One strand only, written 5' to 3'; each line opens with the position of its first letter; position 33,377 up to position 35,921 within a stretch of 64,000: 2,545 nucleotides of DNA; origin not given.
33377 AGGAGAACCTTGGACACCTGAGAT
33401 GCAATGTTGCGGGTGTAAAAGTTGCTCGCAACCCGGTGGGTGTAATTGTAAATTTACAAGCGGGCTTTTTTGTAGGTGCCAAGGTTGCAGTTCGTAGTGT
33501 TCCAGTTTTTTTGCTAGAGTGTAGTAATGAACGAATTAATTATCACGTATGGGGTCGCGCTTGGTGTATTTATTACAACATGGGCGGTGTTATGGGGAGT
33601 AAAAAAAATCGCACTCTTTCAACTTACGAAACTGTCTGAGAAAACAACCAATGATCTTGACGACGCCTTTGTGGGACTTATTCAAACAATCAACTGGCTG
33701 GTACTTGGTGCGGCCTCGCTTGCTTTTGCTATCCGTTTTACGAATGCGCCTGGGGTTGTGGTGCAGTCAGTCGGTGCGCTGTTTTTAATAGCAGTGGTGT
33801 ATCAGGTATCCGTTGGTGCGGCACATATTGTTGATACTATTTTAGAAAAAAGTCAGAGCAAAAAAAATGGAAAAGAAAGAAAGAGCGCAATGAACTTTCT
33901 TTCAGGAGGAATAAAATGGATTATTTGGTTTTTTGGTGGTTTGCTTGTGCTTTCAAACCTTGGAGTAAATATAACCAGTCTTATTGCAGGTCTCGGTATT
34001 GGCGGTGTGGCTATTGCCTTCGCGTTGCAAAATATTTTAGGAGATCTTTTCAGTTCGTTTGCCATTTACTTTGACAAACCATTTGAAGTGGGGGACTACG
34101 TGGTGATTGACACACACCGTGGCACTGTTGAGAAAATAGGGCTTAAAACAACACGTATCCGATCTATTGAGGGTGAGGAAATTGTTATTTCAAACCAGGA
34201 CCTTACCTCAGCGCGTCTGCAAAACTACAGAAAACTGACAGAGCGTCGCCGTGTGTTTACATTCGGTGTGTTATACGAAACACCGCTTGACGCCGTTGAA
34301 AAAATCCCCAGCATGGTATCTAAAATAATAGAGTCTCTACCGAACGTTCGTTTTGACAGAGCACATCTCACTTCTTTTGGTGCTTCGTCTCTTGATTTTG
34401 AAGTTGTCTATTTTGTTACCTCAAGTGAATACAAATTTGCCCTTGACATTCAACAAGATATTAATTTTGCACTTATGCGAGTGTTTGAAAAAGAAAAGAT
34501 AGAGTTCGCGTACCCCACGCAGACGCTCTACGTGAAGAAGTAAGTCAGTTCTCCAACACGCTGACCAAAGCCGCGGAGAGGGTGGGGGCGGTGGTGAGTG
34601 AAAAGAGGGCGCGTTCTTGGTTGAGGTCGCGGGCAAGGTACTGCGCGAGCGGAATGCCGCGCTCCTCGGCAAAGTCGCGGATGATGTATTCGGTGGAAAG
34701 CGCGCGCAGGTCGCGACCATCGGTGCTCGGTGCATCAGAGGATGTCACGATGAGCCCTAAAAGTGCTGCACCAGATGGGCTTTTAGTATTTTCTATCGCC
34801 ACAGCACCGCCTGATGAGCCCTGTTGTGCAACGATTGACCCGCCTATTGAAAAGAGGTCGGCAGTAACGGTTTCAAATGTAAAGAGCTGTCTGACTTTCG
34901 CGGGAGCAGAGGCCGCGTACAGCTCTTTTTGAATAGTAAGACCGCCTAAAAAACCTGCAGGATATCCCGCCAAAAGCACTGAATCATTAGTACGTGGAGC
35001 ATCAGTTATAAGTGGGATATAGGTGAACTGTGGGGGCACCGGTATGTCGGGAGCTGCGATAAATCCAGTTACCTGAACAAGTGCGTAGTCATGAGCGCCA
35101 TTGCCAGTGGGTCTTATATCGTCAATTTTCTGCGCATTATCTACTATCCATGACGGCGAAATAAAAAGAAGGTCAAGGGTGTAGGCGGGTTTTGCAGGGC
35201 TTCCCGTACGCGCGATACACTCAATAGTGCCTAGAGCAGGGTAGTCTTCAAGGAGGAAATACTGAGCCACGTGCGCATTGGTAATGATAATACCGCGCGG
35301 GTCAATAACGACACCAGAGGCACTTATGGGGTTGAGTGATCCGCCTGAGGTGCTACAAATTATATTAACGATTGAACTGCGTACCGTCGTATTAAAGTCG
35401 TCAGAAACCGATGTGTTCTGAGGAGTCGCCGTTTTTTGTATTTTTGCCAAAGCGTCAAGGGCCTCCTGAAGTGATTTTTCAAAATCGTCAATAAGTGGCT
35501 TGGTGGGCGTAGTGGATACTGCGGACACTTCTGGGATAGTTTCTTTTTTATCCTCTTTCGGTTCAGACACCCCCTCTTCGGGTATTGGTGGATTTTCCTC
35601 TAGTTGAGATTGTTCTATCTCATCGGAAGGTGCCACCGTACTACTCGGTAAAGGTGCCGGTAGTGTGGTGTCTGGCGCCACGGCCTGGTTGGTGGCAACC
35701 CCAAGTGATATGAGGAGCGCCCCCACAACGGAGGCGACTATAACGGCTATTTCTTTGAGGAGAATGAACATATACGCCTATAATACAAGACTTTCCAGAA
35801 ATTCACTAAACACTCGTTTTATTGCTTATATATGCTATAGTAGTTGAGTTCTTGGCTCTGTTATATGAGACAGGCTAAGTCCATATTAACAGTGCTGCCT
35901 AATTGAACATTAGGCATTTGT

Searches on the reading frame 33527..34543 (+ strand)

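Call 42: search_protein_families(library=pfam, proteins=[window:33527-34543:+], max_evalue=0.0001)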
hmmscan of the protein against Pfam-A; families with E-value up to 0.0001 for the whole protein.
window:33527-34543:+ (338 aa): 3 families
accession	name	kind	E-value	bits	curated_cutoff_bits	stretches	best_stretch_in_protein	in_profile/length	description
PF00924.24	MS_channel_2nd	-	6.3e-21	74.7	20.2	1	169-236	1-68/68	Mechanosensitive ion channel, beta-domain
PF21082.3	MS_channel_3rd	-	6e-12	46.3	21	1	243-327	2-88/88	Mechanosensitive ion channel MscS, C-terminal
PF21088.3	MS_channel_1st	-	6.8e-10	39.2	23.1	1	129-168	3-42/42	Mechanosensitive ion channel, transmembrane helices 2/3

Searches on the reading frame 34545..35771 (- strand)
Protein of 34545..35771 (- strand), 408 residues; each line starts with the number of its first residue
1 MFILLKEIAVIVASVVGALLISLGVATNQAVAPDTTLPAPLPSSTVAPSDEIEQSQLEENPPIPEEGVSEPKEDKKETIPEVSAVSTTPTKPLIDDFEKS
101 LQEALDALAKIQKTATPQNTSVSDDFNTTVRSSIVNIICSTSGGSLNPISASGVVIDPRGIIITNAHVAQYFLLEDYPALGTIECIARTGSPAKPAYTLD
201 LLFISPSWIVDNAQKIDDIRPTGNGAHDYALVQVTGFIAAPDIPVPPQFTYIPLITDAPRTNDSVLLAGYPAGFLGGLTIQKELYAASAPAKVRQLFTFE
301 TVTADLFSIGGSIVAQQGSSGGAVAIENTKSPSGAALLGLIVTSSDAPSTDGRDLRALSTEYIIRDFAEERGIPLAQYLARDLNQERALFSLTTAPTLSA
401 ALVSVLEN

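Call 42: search_protein_families(library=pfam, proteins=[window:34545-35771:-], max_evalue=0.0001)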
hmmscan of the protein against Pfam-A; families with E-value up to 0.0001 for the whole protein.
window:34545-35771:- (408 aa): 1 family
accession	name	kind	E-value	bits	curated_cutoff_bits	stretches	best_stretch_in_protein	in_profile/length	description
PF13365.12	Trypsin_2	-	5.4e-09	37.4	27.6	1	151-319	1-140/144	Trypsin-like peptidase domain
